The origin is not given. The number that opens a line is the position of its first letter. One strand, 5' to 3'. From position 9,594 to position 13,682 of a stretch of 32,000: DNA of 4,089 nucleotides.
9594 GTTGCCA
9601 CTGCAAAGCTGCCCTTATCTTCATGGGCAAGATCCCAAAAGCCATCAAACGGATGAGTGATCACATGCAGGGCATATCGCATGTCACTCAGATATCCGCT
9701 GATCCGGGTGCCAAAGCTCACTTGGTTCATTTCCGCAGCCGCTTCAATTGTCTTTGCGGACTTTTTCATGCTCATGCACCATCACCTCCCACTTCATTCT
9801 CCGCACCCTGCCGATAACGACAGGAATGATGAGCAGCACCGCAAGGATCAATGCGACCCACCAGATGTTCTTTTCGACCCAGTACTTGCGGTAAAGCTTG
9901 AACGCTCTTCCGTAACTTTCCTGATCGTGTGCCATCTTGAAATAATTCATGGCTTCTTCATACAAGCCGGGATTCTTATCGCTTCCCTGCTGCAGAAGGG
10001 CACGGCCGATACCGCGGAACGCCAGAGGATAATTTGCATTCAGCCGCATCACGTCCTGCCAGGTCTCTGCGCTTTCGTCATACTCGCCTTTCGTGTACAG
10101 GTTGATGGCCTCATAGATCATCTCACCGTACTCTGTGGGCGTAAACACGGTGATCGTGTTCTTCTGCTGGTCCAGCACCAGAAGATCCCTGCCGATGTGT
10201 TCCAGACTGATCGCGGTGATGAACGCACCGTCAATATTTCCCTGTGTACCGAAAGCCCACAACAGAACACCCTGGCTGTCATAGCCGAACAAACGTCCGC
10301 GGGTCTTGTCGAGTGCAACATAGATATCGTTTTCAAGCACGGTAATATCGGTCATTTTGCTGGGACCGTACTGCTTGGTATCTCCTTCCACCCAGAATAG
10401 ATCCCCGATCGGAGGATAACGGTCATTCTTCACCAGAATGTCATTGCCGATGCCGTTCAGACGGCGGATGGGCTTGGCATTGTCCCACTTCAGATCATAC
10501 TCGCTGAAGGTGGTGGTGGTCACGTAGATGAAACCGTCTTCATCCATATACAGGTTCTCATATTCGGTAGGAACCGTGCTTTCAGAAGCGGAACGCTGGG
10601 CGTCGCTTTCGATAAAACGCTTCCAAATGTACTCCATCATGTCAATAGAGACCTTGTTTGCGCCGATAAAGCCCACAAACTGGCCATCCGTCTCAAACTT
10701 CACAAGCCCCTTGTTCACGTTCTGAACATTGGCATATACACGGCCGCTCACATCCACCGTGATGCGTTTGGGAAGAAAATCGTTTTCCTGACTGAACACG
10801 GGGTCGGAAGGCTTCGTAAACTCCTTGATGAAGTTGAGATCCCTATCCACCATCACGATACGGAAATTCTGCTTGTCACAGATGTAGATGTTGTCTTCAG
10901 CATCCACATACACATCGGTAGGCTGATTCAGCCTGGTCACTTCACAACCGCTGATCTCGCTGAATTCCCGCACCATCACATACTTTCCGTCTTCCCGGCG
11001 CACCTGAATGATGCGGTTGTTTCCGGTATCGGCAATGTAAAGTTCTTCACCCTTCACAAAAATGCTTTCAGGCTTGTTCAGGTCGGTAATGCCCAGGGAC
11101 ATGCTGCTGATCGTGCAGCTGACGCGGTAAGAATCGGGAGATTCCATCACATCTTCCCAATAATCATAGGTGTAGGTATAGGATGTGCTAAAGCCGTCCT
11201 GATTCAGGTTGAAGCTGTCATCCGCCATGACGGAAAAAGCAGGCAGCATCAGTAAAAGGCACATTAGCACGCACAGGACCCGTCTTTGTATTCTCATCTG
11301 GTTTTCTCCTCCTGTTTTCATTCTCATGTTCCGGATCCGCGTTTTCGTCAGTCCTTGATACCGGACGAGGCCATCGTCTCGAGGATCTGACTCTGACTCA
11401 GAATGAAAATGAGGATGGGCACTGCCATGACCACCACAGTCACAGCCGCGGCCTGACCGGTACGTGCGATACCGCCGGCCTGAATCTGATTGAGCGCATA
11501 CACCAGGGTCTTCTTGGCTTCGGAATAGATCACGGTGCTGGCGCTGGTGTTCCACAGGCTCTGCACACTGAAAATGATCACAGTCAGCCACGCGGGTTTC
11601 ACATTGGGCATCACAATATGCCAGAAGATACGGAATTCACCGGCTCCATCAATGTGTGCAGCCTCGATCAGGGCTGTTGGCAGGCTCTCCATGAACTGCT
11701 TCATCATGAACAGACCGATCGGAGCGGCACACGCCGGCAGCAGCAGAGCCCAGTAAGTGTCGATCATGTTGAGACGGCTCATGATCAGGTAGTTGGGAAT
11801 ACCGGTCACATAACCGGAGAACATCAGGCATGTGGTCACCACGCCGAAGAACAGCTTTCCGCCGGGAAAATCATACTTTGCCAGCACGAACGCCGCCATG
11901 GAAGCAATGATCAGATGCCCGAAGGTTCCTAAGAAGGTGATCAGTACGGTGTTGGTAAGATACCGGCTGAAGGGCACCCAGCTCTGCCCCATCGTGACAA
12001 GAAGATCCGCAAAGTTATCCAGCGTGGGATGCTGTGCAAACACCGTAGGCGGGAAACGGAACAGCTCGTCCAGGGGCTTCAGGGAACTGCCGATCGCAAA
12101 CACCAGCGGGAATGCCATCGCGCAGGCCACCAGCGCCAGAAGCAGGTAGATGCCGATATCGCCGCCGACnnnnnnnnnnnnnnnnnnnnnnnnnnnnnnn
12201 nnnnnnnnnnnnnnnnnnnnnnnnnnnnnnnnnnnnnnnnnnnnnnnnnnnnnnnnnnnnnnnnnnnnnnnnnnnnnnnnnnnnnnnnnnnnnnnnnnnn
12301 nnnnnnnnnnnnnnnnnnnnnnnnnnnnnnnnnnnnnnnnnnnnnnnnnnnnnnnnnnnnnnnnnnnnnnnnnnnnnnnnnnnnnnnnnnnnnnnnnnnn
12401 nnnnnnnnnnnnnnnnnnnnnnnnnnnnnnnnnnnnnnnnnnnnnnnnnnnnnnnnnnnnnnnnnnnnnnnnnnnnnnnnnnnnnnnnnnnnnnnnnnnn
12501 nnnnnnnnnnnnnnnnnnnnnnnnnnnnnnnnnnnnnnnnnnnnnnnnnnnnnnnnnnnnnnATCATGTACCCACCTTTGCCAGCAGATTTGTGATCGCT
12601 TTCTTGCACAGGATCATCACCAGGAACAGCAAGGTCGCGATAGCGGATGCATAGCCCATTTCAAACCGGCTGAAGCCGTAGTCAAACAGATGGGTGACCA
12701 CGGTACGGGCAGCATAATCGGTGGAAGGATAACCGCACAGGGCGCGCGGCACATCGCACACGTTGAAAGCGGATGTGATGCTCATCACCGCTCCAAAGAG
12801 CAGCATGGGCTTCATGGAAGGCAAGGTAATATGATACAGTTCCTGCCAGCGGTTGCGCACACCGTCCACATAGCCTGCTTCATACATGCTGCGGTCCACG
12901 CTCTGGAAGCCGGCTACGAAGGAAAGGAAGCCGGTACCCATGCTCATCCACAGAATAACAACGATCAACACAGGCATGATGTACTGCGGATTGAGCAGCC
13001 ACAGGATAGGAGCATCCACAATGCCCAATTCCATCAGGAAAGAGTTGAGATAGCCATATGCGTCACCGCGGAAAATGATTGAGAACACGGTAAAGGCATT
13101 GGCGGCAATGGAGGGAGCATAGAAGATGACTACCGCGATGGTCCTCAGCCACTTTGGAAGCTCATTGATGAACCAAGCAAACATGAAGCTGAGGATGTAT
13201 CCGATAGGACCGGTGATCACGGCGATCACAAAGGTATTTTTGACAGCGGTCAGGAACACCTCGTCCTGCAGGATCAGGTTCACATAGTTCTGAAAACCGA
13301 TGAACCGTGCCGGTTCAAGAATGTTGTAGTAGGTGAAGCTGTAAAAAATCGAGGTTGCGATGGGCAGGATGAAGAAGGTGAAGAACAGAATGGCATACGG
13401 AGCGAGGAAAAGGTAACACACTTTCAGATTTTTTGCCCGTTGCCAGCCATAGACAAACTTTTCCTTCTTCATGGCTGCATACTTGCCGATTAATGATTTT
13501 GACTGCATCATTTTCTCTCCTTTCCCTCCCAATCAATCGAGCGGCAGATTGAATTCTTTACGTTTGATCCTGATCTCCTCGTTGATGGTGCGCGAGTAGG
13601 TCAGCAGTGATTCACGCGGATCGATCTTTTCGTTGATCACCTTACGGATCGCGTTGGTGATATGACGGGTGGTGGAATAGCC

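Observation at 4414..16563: Twelve-kb translationally coupled operon with an NHL propeller, a YIP1 protein and a DUF5696-like protein between two ABC permease pairs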

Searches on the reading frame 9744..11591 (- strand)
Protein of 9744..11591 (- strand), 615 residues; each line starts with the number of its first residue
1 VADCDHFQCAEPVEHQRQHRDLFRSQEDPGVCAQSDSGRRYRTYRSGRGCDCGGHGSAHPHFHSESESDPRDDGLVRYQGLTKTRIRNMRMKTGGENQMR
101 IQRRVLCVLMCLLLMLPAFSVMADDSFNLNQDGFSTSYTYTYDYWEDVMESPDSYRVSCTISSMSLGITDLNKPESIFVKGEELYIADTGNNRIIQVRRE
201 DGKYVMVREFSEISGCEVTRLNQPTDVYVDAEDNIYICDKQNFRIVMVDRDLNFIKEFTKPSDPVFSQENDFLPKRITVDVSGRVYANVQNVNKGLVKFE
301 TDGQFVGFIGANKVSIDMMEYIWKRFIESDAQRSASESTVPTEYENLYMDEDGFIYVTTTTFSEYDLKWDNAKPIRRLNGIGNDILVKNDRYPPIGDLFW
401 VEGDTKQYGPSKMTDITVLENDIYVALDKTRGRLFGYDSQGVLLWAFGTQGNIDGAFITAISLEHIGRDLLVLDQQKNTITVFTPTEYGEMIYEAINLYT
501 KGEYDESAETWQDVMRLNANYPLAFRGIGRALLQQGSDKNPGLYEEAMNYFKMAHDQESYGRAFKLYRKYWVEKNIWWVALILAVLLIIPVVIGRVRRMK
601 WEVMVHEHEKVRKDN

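Call 5: search_protein_families(library=pfam, proteins=[window:9744-11591:-], max_evalue=0.01)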
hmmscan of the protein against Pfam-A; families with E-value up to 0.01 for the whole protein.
window:9744-11591:- (615 aa): 4 families
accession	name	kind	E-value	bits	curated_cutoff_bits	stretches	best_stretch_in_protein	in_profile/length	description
PF01436.27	NHL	-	3.8e-10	39.7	20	1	221-246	1-26/28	NHL repeat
PF13414.12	TPR_11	-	9.4e-05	22.5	26.8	1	498-536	4-42/42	TPR repeat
PF13432.12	TPR_16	-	0.0064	17.4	32.7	0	495-551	4-54/65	Tetratricopeptide repeat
PF06739.17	SBBP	-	0.0074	16.7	20.5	0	345-361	16-32/38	Beta-propeller repeat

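Call 10: search_protein_families(library=ncbifam, proteins=[window:9744-11591:-], max_evalue=0.01)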
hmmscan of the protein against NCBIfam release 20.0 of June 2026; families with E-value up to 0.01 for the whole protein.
window:9744-11591:- (615 aa): 3 families
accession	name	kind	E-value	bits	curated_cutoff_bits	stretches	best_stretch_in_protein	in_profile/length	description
NF035926.1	scyF_NHL_VPEP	equivalog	2e-17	63.4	350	2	139-262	165-287/376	scytonemin biosynthesis PEP-CTERM protein ScyF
NF033206.1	ScyE_fam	subfamily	0.0013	18.3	80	0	173-213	141-180/333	ScyD/ScyE family protein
NF033218.1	anchor_AmaP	equivalog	0.0074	16.1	55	0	565-598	39-72/166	alkaline shock response membrane anchor protein AmaP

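Call 29: search_solved_structures(query=window:9744-11327:-, max_evalue=0.1)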
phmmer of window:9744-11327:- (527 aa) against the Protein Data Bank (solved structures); distinct sequences matched with E-value up to 0.1: 55.
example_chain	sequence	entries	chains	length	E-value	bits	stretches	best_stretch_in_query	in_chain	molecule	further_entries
3wwa_A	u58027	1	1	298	5.3e-19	71.6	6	78-160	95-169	Pizza7H protein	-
6qsd_A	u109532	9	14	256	4.2e-17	65.3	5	78-160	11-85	Pizza6S | Pizza6-S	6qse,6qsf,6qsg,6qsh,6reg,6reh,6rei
3ww9_A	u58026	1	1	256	1.2e-16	63.8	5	78-161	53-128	pizza6 protein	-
6rej_A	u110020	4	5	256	7.4e-16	61.2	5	78-160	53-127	Pizza6-SH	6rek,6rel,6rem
6f0t_A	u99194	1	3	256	1.6e-15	60.1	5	78-160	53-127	Pizza6-SFW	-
7zq2_A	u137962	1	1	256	2e-15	59.8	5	78-160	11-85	Pizza6-RSH-TSH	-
7zpz_A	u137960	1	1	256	7.5e-15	57.9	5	78-160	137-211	Pizza6-TSR-TSH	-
7zph_A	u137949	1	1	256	1e-14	57.4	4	77-160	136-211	Pizza6-TNK-RSH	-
7zqg_A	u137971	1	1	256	1.9e-14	56.5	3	78-160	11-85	Pizza6-KSH-TSH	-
6ren_A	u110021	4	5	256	2.2e-14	56.4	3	74-160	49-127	3fPizza6-SH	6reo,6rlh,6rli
7zpw_A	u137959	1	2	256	1.2e-13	53.9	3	78-160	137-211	Pizza6-TSK-TSH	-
6f0s_A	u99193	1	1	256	1.2e-13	53.9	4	78-160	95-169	Pizza6-SYW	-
7zcj_A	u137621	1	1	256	2.7e-13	52.8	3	78-160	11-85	Pizza6-TNH-TSH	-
6d69_A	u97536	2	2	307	7.9e-12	47.9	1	97-223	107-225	NHL Repeat Region of D. melanogaster Thin | Thin, isoform D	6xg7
6i3b_A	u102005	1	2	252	3.3e-10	42.6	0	78-160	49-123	cPizza6-AYW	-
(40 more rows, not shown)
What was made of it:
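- On NHL-repeat beta-propeller: Call 29: 5-6 matched stretches to six- and seven-bladed Pizza designs (E 5e-19) and to the PknD sensor domain (E 3e-9).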

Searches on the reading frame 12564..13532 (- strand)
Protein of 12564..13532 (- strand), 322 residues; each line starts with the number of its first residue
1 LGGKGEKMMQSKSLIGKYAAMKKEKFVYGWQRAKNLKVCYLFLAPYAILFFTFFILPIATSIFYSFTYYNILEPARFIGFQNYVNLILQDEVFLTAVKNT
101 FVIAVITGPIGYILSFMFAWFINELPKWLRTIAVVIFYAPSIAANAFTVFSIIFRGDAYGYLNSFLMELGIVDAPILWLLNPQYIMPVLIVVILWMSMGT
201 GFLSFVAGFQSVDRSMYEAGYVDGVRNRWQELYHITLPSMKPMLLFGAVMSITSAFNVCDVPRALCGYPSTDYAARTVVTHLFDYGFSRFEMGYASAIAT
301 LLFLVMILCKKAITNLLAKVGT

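Call 5: search_protein_families(library=pfam, proteins=[window:12564-13532:-], max_evalue=0.01)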
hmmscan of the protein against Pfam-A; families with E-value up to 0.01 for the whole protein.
window:12564-13532:- (322 aa): 1 family
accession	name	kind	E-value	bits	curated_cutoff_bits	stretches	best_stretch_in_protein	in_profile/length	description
PF00528.27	BPD_transp_1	-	2.3e-13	50.7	26.4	1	112-318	2-179/184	Binding-protein-dependent transport system inner membrane component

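Call 10: search_protein_families(library=ncbifam, proteins=[window:12564-13532:-], max_evalue=0.01)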
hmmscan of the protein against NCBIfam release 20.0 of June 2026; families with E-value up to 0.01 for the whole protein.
window:12564-13532:- (322 aa): 7 families
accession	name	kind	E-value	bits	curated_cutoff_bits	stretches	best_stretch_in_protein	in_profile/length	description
NF040931.1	ABC_arch_GlcT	equivalog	3.1e-17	63.1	360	1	47-307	5-261/278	glucose ABC transporter permease GlcT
NF007852.0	PRK10561.1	equivalog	6.8e-16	59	335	1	37-308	12-280/295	sn-glycerol-3-phosphate ABC transporter permease UgpA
NF007044.0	PRK09497.1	equivalog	6.2e-13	48.8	348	1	76-308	46-269/285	spermidine/putrescine ABC transporter permease PotB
TIGR03262.1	PhnU2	equivalog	2.5e-11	42.9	593.25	1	44-302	8-242/546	putative 2-aminoethylphosphonate ABC transporter permease subunit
NF007963.0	PRK10683.1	equivalog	3.9e-09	36.4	489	1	36-308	38-300/317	putrescine ABC transporter permease PotH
TIGR02140.1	permease_CysW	equivalog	0.0011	18.5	329.1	1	68-308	21-247/261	sulfate ABC transporter permease subunit CysW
TIGR00969.1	3a0106s02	subfamily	0.0045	16.5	240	0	78-257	45-213/272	sulfate ABC transporter permease subunit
